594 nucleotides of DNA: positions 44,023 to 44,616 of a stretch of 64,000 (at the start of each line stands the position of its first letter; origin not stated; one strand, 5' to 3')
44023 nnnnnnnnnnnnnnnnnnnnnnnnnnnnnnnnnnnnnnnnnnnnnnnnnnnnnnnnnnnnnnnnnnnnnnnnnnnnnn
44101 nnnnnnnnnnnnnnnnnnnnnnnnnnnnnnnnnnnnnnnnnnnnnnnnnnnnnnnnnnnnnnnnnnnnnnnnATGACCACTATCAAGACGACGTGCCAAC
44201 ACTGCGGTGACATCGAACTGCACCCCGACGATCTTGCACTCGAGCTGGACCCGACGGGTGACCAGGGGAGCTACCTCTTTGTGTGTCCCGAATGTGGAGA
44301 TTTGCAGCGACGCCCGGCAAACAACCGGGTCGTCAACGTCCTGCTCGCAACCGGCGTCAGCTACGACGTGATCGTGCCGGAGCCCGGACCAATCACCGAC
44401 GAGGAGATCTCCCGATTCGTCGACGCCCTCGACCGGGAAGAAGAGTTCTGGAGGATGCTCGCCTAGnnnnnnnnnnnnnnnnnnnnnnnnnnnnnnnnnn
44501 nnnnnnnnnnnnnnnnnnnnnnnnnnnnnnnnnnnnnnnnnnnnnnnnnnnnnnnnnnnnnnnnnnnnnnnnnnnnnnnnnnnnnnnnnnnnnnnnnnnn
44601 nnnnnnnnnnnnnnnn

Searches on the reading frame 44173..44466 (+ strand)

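Call 69: search_protein_families(library=pfam, proteins=[window:44173-44466:+], max_evalue=10)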
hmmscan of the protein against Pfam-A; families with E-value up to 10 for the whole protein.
window:44173-44466:+ (97 aa): 18 families
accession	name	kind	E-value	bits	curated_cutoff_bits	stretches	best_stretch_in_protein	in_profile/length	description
PF07754.17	HVO_2753_ZBP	-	0.014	15.6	33.2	1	32-44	13-26/46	Small zinc finger protein HVO_2753-like, Zn-binding pocket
PF24441.1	DUF7560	-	0.026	14.7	27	1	33-42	3-12/44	Family of unknown function (DUF7560)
PF20120.5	DUF6510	-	0.029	14.7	26.4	1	1-62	22-78/86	Family of unknown function (DUF6510)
PF13248.11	Zn_ribbon_3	-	0.031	14.2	27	1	37-42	4-9/26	zinc-ribbon domain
PF24444.1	DUF7563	-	0.041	13.8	27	2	6-12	2-8/39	Family of unknown function (DUF7563)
PF06906.16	DUF1272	-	0.058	13.9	25.3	1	37-49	43-56/57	Protein of unknown function (DUF1272)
PF17556.7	MIT_LIKE_ACTX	-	0.08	14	27.5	1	9-39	20-49/68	MIT-like atracotoxin family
PF17283.8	Zn_ribbon_SprT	-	0.11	13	28.1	1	34-47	3-19/38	SprT-like zinc ribbon domain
PF05876.18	GpA_ATPase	-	0.12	12.4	25.6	1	28-46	187-205/247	Phage terminase large subunit gpA, ATPase domain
PF13005.12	zf-IS66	-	0.15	13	27.3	0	6-18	2-13/46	zinc-finger binding domain of transposase IS66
PF12760.12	Zn_ribbon_IS1595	-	0.16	12.4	25.4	1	36-44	19-27/46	Transposase zinc-ribbon domain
PF09723.15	Zn_ribbon_8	-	0.17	12.4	34.4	1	37-43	7-34/41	Zinc ribbon domain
PF08271.17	Zn_Ribbon_TF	-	0.17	11.9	29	1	36-42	20-26/43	TFIIB zinc-binding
PF25017.1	zf-C2HC_3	-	0.23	11.9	24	1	36-44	24-32/47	C2HC zinc finger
PF24463.1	DUF7577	-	0.62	10.2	28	1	7-12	4-9/27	Domain of unknown function (DUF7577)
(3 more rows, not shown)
